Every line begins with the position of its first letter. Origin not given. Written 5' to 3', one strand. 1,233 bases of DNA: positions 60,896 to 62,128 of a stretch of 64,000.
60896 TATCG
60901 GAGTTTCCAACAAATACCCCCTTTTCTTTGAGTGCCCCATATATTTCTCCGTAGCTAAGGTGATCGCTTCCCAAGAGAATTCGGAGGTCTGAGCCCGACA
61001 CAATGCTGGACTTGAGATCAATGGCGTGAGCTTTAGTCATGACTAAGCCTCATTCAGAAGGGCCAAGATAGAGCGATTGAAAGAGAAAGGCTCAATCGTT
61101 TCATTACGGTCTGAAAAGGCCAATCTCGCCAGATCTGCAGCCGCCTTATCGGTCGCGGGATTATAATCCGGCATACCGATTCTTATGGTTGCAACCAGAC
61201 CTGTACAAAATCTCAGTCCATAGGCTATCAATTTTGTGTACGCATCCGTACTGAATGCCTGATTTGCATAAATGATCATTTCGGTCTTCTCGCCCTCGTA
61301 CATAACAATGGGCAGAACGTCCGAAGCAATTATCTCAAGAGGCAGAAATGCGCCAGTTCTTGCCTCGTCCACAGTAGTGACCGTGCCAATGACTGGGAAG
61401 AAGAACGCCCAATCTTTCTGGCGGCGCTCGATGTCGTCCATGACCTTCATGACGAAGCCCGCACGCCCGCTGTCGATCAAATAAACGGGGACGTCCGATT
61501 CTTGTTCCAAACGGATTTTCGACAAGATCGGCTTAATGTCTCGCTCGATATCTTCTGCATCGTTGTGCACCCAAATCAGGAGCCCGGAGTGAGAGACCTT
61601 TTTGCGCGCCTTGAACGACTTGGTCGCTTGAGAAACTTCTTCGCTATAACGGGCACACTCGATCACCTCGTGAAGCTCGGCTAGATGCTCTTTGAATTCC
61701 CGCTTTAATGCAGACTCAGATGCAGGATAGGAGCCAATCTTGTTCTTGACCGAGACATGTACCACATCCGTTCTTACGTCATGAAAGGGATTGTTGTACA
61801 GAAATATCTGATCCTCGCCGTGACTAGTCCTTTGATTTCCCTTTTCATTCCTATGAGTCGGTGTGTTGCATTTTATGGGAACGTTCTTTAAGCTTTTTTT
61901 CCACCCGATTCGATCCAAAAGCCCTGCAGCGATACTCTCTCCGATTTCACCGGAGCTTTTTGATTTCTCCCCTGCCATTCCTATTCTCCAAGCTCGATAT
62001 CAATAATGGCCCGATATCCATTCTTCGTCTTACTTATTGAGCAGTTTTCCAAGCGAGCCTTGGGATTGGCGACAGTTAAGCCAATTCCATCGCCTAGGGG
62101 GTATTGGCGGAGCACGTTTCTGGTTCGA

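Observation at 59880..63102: AT-rich three-gene operon (NA37-like + PD-(D/E)xK-like + unknown) in ICE cargo: candidate undescribed defence or DNA-surveillance system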

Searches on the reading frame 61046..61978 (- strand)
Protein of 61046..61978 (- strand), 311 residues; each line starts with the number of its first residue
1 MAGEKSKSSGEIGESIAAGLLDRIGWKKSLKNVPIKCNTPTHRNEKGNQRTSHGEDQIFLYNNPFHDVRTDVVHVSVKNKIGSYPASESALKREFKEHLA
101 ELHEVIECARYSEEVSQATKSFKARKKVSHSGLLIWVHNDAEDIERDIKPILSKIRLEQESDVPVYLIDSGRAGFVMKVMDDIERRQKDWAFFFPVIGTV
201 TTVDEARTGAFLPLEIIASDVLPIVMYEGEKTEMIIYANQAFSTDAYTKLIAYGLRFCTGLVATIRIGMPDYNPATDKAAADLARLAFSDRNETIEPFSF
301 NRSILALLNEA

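Call 3: search_protein_families(library=pfam, proteins=[window:61046-61978:-], max_evalue=1)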
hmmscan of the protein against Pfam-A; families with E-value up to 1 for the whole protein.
window:61046-61978:- (311 aa): 0 families

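Call 4: search_protein_families(library=padloc, proteins=[window:61046-61978:-], max_evalue=1)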
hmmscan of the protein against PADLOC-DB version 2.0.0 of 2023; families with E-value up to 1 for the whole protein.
window:61046-61978:- (311 aa): 0 families

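Call 5: search_protein_families(library=ncbifam, proteins=[window:61046-61978:-], max_evalue=1)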
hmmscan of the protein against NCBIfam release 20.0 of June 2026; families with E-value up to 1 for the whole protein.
window:61046-61978:- (311 aa): 1 family
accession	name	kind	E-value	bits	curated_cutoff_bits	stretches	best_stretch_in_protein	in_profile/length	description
NF047933.1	antiphage_GapS4a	subfamily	1.5e-90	303.5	270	1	1-300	1-302/302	GapS4a family protein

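Call 7: search_protein_families(library=phrogs, proteins=[window:61046-61978:-], max_evalue=1)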
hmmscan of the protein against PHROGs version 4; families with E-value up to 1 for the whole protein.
window:61046-61978:- (311 aa): 4 families
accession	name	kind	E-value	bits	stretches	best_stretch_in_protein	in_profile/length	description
phrog_7059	-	unknown function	4.1e-09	37.2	1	11-189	9-180/339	-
phrog_21294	-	unknown function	0.016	16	1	173-248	107-179/213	-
phrog_16630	-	unknown function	0.3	12.4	1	73-120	20-67/93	-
phrog_1995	-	unknown function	0.3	11.7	1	187-206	19-38/67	-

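Call 19: find_homologous_proteins(query=window:61046-61978:-)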
Query window:61046-61978:- (311 aa): 148 proteins with E <= 0.001 among 3006 candidates; the best 120 are listed.
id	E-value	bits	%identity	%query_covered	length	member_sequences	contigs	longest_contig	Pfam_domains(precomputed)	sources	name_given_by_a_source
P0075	9.4e-204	693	100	100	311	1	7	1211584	PF26115.1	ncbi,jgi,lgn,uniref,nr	ncbi:MAG: hypothetical protein ROZ37_15835 [Aromatoleum sp.]|jgi:hypothetical protein|uniref:GapS4a 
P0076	7.6e-200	680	98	100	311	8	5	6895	PF26115.1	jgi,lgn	-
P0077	1.2e-188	644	92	100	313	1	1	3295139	PF26115.1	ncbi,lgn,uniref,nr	ncbi:GapS4a family protein [Paraburkholderia hayleyella]|uniref:GapS4a family protein n=1 Tax=Parabu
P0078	7.2e-186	635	91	99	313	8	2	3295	PF26115.1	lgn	-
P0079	1.4e-185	634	90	100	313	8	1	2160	PF26115.1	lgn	-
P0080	3.5e-179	613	86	100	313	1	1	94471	PF26115.1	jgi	jgi:hypothetical protein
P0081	1.5e-170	584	82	100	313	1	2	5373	PF26115.1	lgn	-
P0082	8.1e-168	575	79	100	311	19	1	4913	PF26115.1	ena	-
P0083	6.2e-167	572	79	100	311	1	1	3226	PF26115.1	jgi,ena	-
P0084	5.4e-166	569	77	100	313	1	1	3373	PF26115.1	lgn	-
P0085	3.2e-165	567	77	100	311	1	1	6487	PF26115.1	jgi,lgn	jgi:hypothetical protein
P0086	1.1e-164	565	78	100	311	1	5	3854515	PF26115.1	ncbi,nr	ncbi:hypothetical protein HI814_03215 [Ralstonia solanacearum]|nr:hypothetical protein HI814_03215 [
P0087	1.6e-164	565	76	100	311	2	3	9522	PF26115.1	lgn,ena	-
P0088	1.5e-162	558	77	100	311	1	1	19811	PF26115.1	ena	-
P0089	4.3e-162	557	76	100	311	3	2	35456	PF26115.1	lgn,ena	-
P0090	3.2e-161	554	75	100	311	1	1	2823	PF26115.1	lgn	-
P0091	2.9e-160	551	77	100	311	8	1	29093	PF26115.1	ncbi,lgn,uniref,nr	ncbi:GapS4a family protein [Burkholderia vietnamiensis]|uniref:GapS4a family protein n=1 Tax=Burkhol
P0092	6.5e-160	549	77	99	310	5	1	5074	PF26115.1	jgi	jgi:hypothetical protein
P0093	1.2e-158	545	74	99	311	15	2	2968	PF26115.1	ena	-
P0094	1.7e-158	545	75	99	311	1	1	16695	PF26115.1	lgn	-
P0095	2.3e-158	544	75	99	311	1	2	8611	PF26115.1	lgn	-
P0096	2.4e-155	534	74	100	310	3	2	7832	PF26115.1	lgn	-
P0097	3.4e-155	534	75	99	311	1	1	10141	PF26115.1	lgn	-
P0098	3.8e-155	534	73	100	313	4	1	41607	PF26115.1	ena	-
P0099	4.6e-155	533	73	100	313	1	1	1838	PF26115.1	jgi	jgi:hypothetical protein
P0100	1.2e-153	529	74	100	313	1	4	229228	PF26115.1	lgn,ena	-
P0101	5.9e-148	510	70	100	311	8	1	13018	PF26115.1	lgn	-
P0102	3.1e-133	462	80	78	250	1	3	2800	PF26115.1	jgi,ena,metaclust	metaclust:\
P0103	2.9e-119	416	59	100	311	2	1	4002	PF26115.1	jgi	jgi:hypothetical protein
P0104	5.3e-117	409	58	99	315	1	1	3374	PF26115.1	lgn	-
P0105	9.2e-117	408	58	100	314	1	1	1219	PF26115.1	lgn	-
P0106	1.0e-115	404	59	100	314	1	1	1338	PF26115.1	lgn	-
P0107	1.3e-115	404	58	100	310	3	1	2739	PF26115.1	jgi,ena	-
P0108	5.1e-115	402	59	100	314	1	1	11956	PF26115.1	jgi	-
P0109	1.2e-114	401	58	100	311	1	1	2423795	PF26115.1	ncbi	-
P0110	4.2e-114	399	57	100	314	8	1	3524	PF26115.1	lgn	-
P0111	1.3e-113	397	57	100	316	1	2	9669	PF26115.1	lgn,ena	-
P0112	1.3e-113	397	58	100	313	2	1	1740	PF26115.1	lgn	-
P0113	1.4e-113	397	58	100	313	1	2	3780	PF26115.1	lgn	-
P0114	1.5e-113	397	58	100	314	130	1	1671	PF26115.1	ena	-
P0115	2.0e-113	397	58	100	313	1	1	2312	PF26115.1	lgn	-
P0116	3.5e-113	396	57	100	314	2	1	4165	PF26115.1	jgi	jgi:hypothetical protein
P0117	6.2e-113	395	58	100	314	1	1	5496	PF26115.1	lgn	-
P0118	9.8e-113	395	58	100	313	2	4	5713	PF26115.1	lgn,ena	-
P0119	1.7e-112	394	58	100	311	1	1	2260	PF26115.1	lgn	-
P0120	3.7e-112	393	58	98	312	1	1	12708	PF26115.1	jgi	jgi:hypothetical protein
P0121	5.4e-112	392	57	100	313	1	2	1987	PF26115.1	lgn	-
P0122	6.7e-112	392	57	100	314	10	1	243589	PF26115.1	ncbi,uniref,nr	ncbi:hypothetical protein [Pectobacterium versatile]|uniref:GapS4a family protein n=1 Tax=Pectobacte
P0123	1.1e-111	391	58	99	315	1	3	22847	PF26115.1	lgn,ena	-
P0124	2.0e-111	390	57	100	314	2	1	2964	PF26115.1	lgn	-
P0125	2.1e-111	390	58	100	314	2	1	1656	PF26115.1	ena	-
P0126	2.2e-111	390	57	100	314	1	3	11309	PF26115.1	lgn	-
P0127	2.2e-111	390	57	100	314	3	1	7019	PF26115.1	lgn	-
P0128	2.4e-111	390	57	100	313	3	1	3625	PF26115.1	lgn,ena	-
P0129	3.2e-111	390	56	100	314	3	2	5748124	PF26115.1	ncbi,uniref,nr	ncbi:hypothetical protein CE143_24955 [Photorhabdus luminescens]|uniref:GAPS4 PD-(D/E)XK nuclease do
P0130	5.1e-111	389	57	100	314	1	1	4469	PF26115.1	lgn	-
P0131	8.9e-111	388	57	98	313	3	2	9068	PF26115.1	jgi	-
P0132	1.5e-110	387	56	100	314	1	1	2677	PF26115.1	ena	-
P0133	1.6e-110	387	57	100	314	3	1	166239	PF26115.1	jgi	jgi:hypothetical protein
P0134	1.9e-110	387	56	100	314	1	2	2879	PF26115.1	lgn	-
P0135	2.2e-110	387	57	100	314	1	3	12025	PF26115.1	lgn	-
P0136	2.5e-110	387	57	100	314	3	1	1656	PF26115.1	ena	-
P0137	2.5e-110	387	56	99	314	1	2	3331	PF26115.1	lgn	-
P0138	3.9e-110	386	55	100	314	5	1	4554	PF26115.1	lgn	-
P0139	6.3e-110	385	57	99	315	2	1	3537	PF26115.1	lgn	-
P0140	9.0e-110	385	56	100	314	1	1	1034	PF26115.1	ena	-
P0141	9.3e-110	385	56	100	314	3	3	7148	PF26115.1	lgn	-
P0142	1.1e-109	385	57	100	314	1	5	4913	PF26115.1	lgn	-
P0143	2.6e-109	383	55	100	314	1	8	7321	PF26115.1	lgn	-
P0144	2.9e-109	383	55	100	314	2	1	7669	PF26115.1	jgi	jgi:hypothetical protein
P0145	4.4e-109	383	55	100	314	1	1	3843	PF26115.1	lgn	-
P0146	5.1e-109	382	56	100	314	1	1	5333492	PF26115.1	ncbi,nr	ncbi:Uncharacterised protein [Serratia plymuthica]|nr:Uncharacterised protein [Serratia plymuthica]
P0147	5.8e-109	382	55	100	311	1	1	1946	PF26115.1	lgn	-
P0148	7.0e-109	382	54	100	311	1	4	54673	PF26115.1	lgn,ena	-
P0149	7.7e-109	382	56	100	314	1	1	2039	PF26115.1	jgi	jgi:hypothetical protein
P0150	9.8e-109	381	56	100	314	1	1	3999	PF26115.1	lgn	-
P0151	2.1e-108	380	55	100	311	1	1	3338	PF26115.1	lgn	-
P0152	7.1e-108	379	56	99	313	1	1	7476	PF26115.1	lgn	-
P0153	1.0e-107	378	54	100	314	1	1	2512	PF26115.1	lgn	-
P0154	3.6e-107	376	54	99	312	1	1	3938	PF26115.1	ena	-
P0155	4.8e-107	376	56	100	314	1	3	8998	PF26115.1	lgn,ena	-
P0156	8.0e-107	375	56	98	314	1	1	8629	PF26115.1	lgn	-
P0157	1.1e-106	375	55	100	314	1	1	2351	PF26115.1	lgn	-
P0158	1.3e-106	374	55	100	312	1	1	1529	PF26115.1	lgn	-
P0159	1.3e-106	374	54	100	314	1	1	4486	PF26115.1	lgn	-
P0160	2.6e-106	373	55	99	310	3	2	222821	PF26115.1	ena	-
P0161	1.8e-105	371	55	99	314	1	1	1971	PF26115.1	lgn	-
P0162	6.3e-105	369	54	99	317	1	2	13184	PF26115.1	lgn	-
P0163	8.8e-105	368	55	100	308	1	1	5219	PF26115.1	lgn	-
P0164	1.5e-104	368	55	100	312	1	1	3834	PF26115.1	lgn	-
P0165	2.5e-103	364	54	98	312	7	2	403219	PF26115.1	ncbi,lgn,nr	ncbi:TPA: hypothetical protein PXN21_002771 [Yersinia enterocolitica]|nr:hypothetical protein [Yersi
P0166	5.3e-103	363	52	99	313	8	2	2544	PF26115.1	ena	-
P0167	5.3e-103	363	52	99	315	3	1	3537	PF26115.1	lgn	-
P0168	4.0e-102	360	55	99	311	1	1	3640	PF26115.1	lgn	-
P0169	2.9e-101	357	52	99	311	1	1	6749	PF26115.1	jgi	jgi:hypothetical protein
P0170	3.8e-101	356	51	100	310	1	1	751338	PF26115.1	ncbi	ncbi:GapS4a family protein [Azospirillum largimobile]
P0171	4.1e-101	356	52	99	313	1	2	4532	PF26115.1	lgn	-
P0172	1.0e-100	355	53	99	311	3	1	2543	PF26115.1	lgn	-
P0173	1.7e-99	351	51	99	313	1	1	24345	PF26115.1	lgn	-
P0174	1.8e-99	351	54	92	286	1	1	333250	PF26115.1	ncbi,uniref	ncbi:hypothetical protein, partial [Citrobacter koseri]|uniref:GapS4a family protein n=2 Tax=Enterob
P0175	2.2e-97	344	51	98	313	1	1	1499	PF26115.1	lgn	-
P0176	5.1e-97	343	55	90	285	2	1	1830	PF26115.1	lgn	-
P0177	1.2e-96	342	52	98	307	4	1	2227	PF26115.1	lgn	-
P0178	7.2e-96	339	51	99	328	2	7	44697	PF26115.1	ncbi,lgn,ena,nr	ncbi:MAG: hypothetical protein ISR72_13110 [Methylobacter sp.]|nr:hypothetical protein [Methylobacte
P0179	3.9e-95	337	52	98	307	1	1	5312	PF26115.1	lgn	-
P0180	6.0e-94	333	47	100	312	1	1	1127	PF26115.1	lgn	-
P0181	8.4e-94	332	51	99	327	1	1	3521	PF26115.1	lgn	-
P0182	4.8e-92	327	50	99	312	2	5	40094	PF26115.1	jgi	jgi:hypothetical protein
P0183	5.2e-92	326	49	100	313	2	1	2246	PF26115.1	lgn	-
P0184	5.4e-92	326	56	86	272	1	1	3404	PF26115.1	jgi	-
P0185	1.7e-90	321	48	98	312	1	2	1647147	PF26115.1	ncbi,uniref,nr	ncbi:hypothetical protein [Nitratidesulfovibrio sp. SRB-5]|uniref:GapS4a family protein n=1 Tax=Nitr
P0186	7.8e-89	316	47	100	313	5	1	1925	PF26115.1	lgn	-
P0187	6.1e-88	313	46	99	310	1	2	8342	PF26115.1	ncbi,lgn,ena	-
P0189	5.1e-85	304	43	98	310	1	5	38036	PF26115.1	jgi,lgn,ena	jgi:hypothetical protein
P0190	1.0e-83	299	53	81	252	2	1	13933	PF26115.1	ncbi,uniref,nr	ncbi:hypothetical protein [Alishewanella sp. HH-ZS]|uniref:GapS4a family protein n=1 Tax=Alishewanel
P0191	6.2e-76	274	43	98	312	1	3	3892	PF26115.1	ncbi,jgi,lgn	-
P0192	2.6e-74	268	42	96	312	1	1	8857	PF26115.1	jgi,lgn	jgi:hypothetical protein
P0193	5.5e-74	267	42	99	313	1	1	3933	PF26115.1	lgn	-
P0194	4.2e-73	264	42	100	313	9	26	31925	PF26115.1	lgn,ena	-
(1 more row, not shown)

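Call 21: find_related_loci(query=A1, collection=genome_contigs, flank=6000)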
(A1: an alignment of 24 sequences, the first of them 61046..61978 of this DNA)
Query A1 (311 aa) in genome_contigs; peptide patterns used: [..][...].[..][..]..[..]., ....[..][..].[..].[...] (x = any residue, [..] = any of these).
86 stretches matched a pattern; 23 encode a relative of the query (tblastn E <= 1e-3); 23 distinct loci.
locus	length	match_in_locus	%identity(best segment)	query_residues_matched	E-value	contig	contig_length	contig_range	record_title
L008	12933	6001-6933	80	1-311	4e-178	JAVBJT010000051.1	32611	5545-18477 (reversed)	MAG: Azoarcus sp. isolate GLO_MAG_00081 c_000001948555, whole genome shotgun sequence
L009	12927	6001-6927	75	1-309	9e-170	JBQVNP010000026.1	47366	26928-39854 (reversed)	MAG: Roseateles sp. isolate Poolinfecte_2 k141_237854_length_47366_cov_12.0000, whole genome shotgun sequence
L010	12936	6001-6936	58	1-311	5e-125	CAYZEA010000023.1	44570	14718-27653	MAG TPA_asm: uncultured Methyloversatilis sp. isolate binchicken_co266_38 genome assembly, contig: NODE_1574_length_4457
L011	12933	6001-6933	58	1-310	5e-124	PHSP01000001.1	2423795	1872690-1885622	MAG: Methylobacter sp. KS41 1, whole genome shotgun sequence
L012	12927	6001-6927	57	1-308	1e-123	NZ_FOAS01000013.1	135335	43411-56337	Atopomonas hussainii strain JCM 19513, whole genome shotgun sequence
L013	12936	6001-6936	58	1-311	1e-122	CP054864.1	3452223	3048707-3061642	MAG: Dechloromonas sp. isolate SSB2 chromosome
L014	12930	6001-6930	57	1-309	6e-122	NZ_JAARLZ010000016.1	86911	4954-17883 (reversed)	Luteibacter anthropi strain CCUG 25036 NODE_16_length_86911_cov_41.413999, whole genome shotgun sequence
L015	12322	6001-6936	57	1-311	6e-120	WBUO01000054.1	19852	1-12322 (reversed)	MAG: Dechloromonas sp. isolate SB18 contig_1248, whole genome shotgun sequence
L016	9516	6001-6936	57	1-311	2e-119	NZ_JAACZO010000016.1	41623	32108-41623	Halomonas faecis strain JSM 104105 NODE_24, whole genome shotgun sequence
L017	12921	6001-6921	54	3-308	7e-114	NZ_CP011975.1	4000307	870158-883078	Yersinia aleksiciae strain 159 chromosome, complete genome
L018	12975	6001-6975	52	1-310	2e-112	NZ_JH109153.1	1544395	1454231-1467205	Methylobacter tundripaludum SV96 Mettuscaffold_2, whole genome shotgun sequence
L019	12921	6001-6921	54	3-308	2e-112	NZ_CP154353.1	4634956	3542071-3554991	Enterobacter adelaidei strain ECC3473 chromosome, complete genome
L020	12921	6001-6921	53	3-308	2e-111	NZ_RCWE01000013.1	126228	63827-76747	Photorhabdus akhurstii strain DSM 15138 scaffold_0013, whole genome shotgun sequence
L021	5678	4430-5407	51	1-310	1e-108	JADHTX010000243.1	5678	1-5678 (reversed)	MAG: Methylobacter sp. isolate BS150m-G31 BS-150m-C13890, whole genome shotgun sequence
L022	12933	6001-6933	53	1-308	3e-108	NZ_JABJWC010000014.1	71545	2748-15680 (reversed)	Komagataeibacter melomenusus strain AV436 NODE_14_length_71545_cov_20.079644, whole genome shotgun sequence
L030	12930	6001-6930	38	1-309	2e-76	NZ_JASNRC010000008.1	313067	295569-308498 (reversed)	Massilia sp. YIM B02769 Scaffold8, whole genome shotgun sequence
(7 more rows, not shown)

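Call 24: search_dna_similar(query=window:61046-61978:-, collection=plasmids, mode=protein, max_rows=30, max_evalue=0.001, rows=spread)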
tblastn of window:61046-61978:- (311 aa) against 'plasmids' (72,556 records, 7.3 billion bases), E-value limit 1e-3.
Records with a match: 2; places in all: 2; records where one place covers at least 80% of the query: 2.
Best place of each record, by identity: <60% 2.
By first word of the organism name: Ewingella 1; Pantoea 1.
By predicted mobility (MOB-suite, as given by PLSDB): non-mobilizable 2.
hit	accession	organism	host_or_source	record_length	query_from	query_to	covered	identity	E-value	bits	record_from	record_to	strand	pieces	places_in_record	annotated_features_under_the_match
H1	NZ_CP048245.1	Ewingella americana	Flammulina filiformis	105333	20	295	89%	24.0%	3e-19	96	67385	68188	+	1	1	hypothetical protein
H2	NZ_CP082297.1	Pantoea alfalfae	Medicago,single cell,alfalfa seeds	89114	17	287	87%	23.9%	2e-19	96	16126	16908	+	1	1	hypothetical protein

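Call 25: get_annotated_region(hit=H1, flank=5000)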
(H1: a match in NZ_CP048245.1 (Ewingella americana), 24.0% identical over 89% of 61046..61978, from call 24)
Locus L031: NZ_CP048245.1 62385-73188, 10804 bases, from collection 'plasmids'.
description: Ewingella americana strain B6-1 plasmid pB61b, complete sequence
organism: Ewingella americana (NCBI taxid 41202)
taxonomy: Bacteria; Pseudomonadota; Gammaproteobacteria; Enterobacterales; Yersiniaceae; Ewingella; Ewingella americana
host: -; source: Flammulina filiformis; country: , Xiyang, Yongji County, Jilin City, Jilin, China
typing (MOB-suite, as given by PLSDB): non-mobilizable; mating-pair formation MPF_F
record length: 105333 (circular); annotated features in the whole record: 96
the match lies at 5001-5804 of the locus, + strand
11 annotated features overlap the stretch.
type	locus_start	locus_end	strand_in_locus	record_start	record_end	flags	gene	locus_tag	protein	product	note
CDS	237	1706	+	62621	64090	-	-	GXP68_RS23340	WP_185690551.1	hypothetical protein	-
CDS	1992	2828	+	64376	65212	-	-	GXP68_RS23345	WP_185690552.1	hypothetical protein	-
CDS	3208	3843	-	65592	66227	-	-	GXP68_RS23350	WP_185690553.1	recombinase family protein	-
CDS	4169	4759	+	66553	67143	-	-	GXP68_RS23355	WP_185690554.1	recombinase family protein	GO:0006310 - DNA recombination [Evidence IEA]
CDS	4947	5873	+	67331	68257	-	-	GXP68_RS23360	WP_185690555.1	hypothetical protein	-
CDS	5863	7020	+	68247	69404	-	-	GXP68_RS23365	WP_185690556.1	hypothetical protein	-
CDS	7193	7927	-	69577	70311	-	-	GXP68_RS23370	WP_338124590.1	alpha/beta fold hydrolase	-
CDS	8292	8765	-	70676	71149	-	-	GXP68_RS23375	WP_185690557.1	NirD/YgiW/YdeI family stress tolerance protein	-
CDS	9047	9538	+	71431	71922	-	-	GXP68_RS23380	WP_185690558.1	ferritin-like domain-containing protein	-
CDS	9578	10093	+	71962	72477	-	-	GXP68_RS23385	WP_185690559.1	DUF892 family protein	-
CDS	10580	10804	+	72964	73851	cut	-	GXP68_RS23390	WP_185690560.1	manganese catalase family protein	-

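Call 26: get_annotated_region(hit=H2, flank=5000)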
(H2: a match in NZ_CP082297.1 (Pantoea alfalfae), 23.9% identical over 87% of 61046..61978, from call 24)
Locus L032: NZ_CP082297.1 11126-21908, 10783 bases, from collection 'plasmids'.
description: Pantoea alfalfae strain CQ10 plasmid p5_CQ10, complete sequence
organism: Pantoea alfalfae (NCBI taxid 3074822)
taxonomy: Bacteria; Pseudomonadota; Gammaproteobacteria; Enterobacterales; Erwiniaceae; Pantoea; Pantoea alfalfae
host: -; source: Medicago,single cell,alfalfa seeds; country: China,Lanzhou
typing (MOB-suite, as given by PLSDB): non-mobilizable; replicon rep_cluster_1441
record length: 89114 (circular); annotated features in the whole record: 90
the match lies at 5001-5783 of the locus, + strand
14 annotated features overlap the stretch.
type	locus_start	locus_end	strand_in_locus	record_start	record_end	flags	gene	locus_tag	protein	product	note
CDS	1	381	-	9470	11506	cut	-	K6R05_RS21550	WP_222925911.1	ParB/RepB/Spo0J family partition protein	-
CDS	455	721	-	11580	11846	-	-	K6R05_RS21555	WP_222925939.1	DUF905 domain-containing protein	-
CDS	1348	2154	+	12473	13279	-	-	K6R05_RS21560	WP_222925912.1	DUF2971 domain-containing protein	-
CDS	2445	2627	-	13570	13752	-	-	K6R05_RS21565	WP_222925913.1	hypothetical protein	-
CDS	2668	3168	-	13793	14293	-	-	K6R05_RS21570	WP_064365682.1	antirestriction protein ArdA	-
CDS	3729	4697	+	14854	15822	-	-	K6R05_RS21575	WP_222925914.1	IS110 family transposase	-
CDS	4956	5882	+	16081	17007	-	-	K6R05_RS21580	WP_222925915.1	hypothetical protein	-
CDS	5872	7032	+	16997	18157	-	-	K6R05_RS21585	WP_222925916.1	hypothetical protein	-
CDS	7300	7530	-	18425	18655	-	-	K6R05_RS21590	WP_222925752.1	hypothetical protein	-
CDS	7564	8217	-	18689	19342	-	-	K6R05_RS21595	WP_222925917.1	DNA methyltransferase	-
CDS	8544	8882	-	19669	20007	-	-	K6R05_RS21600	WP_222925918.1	hypothetical protein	-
CDS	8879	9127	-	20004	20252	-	-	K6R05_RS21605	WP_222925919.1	hypothetical protein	-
CDS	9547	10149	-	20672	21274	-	-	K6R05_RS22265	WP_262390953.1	hypothetical protein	-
CDS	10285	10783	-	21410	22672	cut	umuC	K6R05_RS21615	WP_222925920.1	translesion error-prone DNA polymerase V subunit UmuC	GO:0006281 - DNA repair [Evidence IEA]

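Call 28: search_protein_families(library=ncbifam, proteins=[L031:4947-5870:+, L031:5863-7017:+, L032:4956-5879:+, L032:5872-7029:+, L030:5003-6001:+], max_evalue=0.01)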
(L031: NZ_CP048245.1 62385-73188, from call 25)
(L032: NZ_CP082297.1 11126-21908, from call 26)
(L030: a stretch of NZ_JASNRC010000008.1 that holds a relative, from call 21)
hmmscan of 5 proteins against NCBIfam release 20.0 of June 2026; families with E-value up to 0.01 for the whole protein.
L031:4947-5870:+ (308 aa): 1 family
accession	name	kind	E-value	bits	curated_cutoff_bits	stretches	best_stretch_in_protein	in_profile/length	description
NF047933.1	antiphage_GapS4a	subfamily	1.3e-86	290.6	270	1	1-280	1-291/302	GapS4a family protein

L031:5863-7017:+ (385 aa): 1 family
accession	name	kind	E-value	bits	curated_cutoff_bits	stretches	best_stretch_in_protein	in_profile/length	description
NF047934.1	antiphage_GapS4b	subfamily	3.2e-95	319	300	1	8-371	1-354/355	GapS4b family protein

L032:4956-5879:+ (308 aa): 1 family
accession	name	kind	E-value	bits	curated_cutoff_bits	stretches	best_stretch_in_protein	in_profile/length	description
NF047933.1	antiphage_GapS4a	subfamily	5.5e-88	295.1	270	1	1-278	1-289/302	GapS4a family protein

L032:5872-7029:+ (386 aa): 1 family
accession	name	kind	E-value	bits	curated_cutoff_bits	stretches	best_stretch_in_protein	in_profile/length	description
NF047934.1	antiphage_GapS4b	subfamily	5e-99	331.5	300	1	8-371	1-354/355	GapS4b family protein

L030:5003-6001:+ (333 aa): 0 families

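Call 58: find_related_loci(query=L033:5001-5924:+, collection=viral_contigs, flank=4000)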
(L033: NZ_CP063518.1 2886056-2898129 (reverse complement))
Query L033:5001-5924:+ (308 aa) in viral_contigs; peptide patterns used: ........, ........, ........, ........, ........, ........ (x = any residue, [..] = any of these).
14 stretches matched a pattern; 5 encode a relative of the query (tblastn E <= 1e-3); 3 distinct loci.
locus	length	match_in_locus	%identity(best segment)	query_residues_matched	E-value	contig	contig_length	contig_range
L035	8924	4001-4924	100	1-308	0e+0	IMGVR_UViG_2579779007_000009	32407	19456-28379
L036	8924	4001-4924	100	1-308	0e+0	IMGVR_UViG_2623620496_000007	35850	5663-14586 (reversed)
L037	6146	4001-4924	89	1-308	0e+0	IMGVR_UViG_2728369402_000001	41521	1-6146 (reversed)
